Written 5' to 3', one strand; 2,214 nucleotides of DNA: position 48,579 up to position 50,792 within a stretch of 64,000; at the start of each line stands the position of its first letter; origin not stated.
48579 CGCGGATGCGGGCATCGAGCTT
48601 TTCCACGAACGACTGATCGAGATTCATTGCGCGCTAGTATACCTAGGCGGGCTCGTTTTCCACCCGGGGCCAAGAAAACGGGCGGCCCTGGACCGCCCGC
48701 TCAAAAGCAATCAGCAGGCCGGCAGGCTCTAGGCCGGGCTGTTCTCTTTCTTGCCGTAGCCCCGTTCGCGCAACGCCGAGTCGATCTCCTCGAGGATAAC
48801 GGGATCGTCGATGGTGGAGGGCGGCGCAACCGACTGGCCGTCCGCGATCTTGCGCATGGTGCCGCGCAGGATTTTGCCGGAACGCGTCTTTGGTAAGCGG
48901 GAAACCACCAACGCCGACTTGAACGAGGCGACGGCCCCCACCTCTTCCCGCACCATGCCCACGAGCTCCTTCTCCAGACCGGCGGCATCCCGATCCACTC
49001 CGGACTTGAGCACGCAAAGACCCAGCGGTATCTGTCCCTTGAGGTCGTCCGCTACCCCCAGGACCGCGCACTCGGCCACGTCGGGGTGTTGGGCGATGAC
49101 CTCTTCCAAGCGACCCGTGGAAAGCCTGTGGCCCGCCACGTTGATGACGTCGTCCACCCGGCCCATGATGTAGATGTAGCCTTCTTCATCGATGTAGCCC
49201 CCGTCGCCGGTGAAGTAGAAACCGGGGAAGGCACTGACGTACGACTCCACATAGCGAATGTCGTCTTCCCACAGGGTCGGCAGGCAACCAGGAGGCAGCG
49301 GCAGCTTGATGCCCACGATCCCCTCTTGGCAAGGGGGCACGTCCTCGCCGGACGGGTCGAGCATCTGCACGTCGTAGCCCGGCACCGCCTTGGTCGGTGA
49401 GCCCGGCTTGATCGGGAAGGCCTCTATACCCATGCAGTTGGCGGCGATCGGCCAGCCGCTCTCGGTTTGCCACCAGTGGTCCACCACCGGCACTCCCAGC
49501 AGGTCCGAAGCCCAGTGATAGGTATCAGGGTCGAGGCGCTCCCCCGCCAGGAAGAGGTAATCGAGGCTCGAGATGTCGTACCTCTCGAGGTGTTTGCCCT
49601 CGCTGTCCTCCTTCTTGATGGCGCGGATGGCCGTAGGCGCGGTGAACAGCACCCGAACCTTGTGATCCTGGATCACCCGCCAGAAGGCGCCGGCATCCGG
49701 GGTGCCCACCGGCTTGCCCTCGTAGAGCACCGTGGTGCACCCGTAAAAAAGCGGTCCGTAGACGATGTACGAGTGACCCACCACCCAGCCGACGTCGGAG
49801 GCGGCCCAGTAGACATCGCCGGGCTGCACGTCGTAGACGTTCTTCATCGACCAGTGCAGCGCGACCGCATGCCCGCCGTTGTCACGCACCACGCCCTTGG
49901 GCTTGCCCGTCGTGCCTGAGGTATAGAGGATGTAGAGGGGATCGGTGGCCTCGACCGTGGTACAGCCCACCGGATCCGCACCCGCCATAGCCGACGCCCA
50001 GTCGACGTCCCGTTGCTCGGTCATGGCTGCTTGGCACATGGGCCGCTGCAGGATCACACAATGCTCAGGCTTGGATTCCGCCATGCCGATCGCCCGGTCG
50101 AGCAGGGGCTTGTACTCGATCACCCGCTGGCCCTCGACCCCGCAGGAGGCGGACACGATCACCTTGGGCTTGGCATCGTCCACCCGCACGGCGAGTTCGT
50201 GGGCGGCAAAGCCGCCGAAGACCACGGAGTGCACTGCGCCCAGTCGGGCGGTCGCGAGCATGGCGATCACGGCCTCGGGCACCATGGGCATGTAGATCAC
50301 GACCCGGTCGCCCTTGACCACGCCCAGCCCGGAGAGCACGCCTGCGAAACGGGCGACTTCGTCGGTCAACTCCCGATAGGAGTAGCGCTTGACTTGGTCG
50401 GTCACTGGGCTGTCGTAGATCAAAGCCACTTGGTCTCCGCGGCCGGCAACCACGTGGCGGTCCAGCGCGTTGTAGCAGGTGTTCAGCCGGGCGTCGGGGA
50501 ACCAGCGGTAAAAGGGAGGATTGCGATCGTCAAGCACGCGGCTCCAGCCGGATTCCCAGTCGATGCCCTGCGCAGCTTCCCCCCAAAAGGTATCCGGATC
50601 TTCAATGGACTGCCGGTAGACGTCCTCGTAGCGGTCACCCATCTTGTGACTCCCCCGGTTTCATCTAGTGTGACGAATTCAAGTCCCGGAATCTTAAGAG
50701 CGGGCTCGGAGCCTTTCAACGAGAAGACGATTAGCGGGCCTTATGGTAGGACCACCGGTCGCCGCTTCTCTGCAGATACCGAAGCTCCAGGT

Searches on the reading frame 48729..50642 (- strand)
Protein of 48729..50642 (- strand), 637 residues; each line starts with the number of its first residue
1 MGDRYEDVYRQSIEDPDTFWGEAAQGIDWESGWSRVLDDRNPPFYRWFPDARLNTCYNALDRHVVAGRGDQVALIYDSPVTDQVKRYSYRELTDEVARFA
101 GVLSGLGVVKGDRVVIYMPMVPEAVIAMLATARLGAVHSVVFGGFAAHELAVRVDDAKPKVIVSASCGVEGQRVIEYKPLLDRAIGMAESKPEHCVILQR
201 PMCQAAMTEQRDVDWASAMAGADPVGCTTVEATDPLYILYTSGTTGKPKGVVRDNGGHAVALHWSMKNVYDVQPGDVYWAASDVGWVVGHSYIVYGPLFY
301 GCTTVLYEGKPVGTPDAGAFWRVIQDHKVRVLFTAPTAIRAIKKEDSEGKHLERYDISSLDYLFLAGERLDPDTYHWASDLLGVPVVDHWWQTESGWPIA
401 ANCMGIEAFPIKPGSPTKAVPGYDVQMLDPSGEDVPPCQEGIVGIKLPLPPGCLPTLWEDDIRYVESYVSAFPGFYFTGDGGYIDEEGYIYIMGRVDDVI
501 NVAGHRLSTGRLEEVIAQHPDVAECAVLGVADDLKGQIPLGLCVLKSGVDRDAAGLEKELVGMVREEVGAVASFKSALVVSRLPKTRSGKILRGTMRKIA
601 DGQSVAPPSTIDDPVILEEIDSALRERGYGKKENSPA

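Call 47: search_protein_families(library=pfam, proteins=[window:48729-50642:-], max_evalue=0.00001)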
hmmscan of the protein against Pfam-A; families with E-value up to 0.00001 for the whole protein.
window:48729-50642:- (637 aa): 3 families
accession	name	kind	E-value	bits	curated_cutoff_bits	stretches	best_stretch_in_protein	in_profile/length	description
PF00501.34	AMP-binding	-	6.8e-75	252.7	29.9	1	63-445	3-374/384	AMP-binding enzyme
PF16177.11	ACAS_N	-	1.6e-24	85.9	27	1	5-59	1-55/55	Acetyl-coenzyme A synthetase N-terminus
PF13193.12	AMP-binding_C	-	9.5e-24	84.6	24.5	1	512-590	2-76/76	AMP-binding enzyme C-terminal domain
